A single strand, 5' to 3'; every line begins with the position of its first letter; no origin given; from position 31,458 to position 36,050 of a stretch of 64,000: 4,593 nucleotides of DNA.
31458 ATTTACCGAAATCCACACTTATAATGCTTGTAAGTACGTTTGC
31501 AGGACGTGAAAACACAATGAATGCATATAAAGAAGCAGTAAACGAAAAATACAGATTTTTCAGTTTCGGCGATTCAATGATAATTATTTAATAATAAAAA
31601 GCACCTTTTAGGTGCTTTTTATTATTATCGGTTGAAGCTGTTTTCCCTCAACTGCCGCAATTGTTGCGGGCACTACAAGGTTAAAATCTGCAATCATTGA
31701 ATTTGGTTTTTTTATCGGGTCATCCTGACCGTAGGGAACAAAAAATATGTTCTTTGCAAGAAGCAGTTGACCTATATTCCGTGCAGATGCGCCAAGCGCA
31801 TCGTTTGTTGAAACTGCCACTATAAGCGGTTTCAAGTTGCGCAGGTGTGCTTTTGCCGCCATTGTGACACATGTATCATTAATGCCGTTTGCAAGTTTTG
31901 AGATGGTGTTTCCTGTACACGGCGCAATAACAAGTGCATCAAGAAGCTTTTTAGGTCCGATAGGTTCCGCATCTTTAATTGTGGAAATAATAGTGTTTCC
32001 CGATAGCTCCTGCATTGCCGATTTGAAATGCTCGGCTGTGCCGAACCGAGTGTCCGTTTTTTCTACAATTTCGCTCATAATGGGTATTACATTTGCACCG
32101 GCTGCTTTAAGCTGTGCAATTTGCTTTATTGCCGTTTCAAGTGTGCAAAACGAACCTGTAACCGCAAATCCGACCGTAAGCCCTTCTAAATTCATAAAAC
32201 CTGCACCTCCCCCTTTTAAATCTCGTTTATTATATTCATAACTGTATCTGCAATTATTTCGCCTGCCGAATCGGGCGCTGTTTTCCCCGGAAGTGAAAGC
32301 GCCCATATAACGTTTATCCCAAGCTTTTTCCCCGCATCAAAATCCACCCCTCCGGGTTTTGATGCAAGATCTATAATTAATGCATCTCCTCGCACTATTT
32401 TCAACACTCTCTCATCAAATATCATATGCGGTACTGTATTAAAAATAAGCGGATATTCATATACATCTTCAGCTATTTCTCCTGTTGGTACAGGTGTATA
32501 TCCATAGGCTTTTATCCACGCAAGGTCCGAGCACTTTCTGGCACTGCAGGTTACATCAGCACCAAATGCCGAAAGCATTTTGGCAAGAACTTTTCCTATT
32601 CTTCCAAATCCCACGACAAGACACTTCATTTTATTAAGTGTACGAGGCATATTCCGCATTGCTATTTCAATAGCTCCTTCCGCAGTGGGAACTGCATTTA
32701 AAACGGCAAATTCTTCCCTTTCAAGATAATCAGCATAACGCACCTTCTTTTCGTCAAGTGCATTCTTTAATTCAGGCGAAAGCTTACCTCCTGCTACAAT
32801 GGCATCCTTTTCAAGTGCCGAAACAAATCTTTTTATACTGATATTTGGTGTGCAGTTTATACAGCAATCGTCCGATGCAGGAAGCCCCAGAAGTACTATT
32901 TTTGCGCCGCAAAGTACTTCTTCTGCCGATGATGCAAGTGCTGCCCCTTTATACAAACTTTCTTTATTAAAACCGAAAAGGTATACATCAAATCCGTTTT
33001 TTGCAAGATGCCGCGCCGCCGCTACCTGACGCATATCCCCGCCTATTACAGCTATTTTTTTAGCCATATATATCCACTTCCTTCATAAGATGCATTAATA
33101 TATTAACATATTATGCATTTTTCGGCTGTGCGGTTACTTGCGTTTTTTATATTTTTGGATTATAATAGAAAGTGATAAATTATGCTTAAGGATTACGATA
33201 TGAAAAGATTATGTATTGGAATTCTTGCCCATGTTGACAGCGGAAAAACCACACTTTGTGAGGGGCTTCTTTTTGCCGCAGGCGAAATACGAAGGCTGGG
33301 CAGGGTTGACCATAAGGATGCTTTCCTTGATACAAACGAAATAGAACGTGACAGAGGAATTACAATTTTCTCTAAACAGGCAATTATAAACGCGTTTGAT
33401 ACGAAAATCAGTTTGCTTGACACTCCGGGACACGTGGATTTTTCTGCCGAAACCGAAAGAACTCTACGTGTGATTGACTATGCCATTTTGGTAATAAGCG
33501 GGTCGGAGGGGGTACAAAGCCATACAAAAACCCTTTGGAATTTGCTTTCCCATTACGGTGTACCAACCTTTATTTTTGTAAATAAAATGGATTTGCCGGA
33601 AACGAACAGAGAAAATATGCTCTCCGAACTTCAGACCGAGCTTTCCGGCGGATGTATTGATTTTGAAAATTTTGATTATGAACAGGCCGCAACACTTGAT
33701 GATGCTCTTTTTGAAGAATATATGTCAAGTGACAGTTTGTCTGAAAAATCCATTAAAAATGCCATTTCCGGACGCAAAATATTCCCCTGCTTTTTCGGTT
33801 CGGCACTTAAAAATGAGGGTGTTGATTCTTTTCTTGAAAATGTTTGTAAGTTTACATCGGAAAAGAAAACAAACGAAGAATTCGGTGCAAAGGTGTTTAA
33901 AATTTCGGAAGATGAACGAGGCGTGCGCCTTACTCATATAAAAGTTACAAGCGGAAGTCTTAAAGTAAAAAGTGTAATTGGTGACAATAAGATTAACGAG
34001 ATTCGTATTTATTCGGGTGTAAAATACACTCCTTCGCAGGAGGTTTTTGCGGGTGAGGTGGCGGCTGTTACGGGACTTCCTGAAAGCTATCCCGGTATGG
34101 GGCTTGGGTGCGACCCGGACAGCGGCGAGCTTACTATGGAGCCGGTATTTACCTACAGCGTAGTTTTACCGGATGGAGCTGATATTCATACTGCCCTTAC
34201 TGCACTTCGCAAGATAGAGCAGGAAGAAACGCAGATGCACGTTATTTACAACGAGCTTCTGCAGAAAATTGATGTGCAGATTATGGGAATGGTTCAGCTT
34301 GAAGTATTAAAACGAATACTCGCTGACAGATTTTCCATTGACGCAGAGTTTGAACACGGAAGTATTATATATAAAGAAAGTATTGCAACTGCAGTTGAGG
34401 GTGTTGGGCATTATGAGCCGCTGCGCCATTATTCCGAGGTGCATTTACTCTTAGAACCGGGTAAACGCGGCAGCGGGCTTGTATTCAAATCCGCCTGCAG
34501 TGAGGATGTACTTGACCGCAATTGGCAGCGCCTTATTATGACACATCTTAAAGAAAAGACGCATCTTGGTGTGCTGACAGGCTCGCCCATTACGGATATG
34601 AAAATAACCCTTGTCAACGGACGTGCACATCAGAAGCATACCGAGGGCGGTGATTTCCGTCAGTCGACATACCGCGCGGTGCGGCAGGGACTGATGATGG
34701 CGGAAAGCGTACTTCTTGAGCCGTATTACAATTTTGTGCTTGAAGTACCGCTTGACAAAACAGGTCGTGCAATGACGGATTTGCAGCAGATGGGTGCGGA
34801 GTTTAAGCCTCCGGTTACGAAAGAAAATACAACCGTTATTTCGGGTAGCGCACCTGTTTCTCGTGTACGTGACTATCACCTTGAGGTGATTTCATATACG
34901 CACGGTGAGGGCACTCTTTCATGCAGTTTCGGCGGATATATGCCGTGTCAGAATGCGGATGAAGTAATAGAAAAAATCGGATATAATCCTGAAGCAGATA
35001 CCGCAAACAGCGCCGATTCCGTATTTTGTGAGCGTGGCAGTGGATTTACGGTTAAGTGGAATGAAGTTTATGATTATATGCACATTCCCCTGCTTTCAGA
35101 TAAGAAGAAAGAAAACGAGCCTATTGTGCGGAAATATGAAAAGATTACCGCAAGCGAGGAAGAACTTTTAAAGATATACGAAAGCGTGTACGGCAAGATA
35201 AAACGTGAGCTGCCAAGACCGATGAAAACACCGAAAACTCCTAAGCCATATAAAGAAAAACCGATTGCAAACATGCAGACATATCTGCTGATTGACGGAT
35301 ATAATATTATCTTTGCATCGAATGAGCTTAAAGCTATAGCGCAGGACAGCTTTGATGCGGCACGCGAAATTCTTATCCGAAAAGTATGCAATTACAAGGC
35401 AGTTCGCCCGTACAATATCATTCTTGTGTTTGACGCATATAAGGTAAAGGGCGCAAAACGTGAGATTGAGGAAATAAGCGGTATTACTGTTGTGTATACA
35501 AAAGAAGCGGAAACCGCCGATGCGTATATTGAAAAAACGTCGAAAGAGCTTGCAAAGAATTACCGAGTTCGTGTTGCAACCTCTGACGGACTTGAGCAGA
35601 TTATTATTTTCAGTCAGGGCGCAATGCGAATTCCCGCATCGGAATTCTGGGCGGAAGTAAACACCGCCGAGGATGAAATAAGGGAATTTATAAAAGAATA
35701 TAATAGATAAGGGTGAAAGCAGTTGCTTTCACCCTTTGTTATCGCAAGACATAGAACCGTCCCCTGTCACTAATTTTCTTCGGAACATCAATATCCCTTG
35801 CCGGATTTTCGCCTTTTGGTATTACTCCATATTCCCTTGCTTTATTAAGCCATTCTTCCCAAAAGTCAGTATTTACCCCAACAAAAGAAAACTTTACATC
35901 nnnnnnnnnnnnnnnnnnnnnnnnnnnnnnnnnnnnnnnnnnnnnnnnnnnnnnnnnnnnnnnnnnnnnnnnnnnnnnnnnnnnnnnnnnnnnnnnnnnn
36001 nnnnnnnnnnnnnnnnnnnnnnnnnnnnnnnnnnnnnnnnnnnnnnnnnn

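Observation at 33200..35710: Ribosome-binding GTPase (EF-G/TetM-like) fused to a Rae1/YacP-type NYN nuclease domain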

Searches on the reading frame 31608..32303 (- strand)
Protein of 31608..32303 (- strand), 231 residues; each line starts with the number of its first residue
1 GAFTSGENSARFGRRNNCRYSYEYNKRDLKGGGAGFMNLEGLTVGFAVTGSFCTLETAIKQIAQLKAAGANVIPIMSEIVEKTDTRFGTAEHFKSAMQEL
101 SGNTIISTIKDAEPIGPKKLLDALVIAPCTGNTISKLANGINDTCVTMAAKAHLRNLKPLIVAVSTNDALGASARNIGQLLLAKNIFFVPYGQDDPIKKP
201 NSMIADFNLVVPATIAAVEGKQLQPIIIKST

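Call 18: search_protein_families(library=pfam, proteins=[window:31608-32303:-], max_evalue=0.001)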
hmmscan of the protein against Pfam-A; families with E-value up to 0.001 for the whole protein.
window:31608-32303:- (231 aa): 1 family
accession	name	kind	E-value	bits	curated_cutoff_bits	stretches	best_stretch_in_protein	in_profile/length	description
PF02441.25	Flavoprotein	-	1.2e-30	106.7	22.7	1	44-222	3-158/162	Flavoprotein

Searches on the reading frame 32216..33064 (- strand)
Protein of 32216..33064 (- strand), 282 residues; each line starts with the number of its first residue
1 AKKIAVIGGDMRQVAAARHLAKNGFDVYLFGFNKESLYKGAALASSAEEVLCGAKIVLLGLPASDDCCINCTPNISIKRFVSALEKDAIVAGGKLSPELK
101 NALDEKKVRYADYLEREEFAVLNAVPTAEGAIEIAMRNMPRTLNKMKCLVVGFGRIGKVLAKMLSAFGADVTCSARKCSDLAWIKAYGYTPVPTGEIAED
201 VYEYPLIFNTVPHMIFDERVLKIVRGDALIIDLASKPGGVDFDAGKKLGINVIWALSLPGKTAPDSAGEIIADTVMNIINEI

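Call 18: search_protein_families(library=pfam, proteins=[window:32216-33064:-], max_evalue=0.001)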
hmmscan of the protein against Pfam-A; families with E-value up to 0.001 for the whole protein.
window:32216-33064:- (282 aa): 7 families
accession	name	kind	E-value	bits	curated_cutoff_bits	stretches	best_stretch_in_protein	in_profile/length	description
PF16924.11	DpaA_N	-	1.3e-22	80.5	29.2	1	3-114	1-116/116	Dipicolinate synthase subunit A N-terminal domain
PF02826.25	2-Hacid_dh_C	-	6.7e-08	32.6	25.1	1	137-232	28-125/178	D-isomer specific 2-hydroxyacid dehydrogenase, NAD binding domain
PF07992.20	Pyr_redox_2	-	2.2e-05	24.5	26.1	0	3-172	2-169/291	Pyridine nucleotide-disulphide oxidoreductase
PF03446.21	NAD_binding_2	-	3.4e-05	24.4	21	0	4-71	2-73/161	NAD binding domain of 6-phosphogluconate dehydrogenase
PF07991.19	KARI_N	-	8.7e-05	22.6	20.6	0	143-214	2-71/165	Acetohydroxy acid isomeroreductase, NADPH-binding domain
PF13241.12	NAD_binding_7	-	0.00019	22.4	22.1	0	143-241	5-99/104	Putative NAD(P)-binding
PF01488.26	Shikimate_DH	-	0.00066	20.2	24.3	0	134-234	2-112/138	Shikimate / quinate 5-dehydrogenase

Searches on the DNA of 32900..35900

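Call 71: search_rna_families(source=window, start=32900, end=35900, threshold=evalue, max_evalue=1)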
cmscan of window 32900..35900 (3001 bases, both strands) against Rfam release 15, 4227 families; matches with E-value up to 1: 1.
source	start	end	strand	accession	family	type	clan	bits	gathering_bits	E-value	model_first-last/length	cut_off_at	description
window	32917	32992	-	RF01125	sR4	Gene; snRNA; snoRNA; CD-box;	-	18.6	50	0.43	1-56/56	no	Small nucleolar RNA sR4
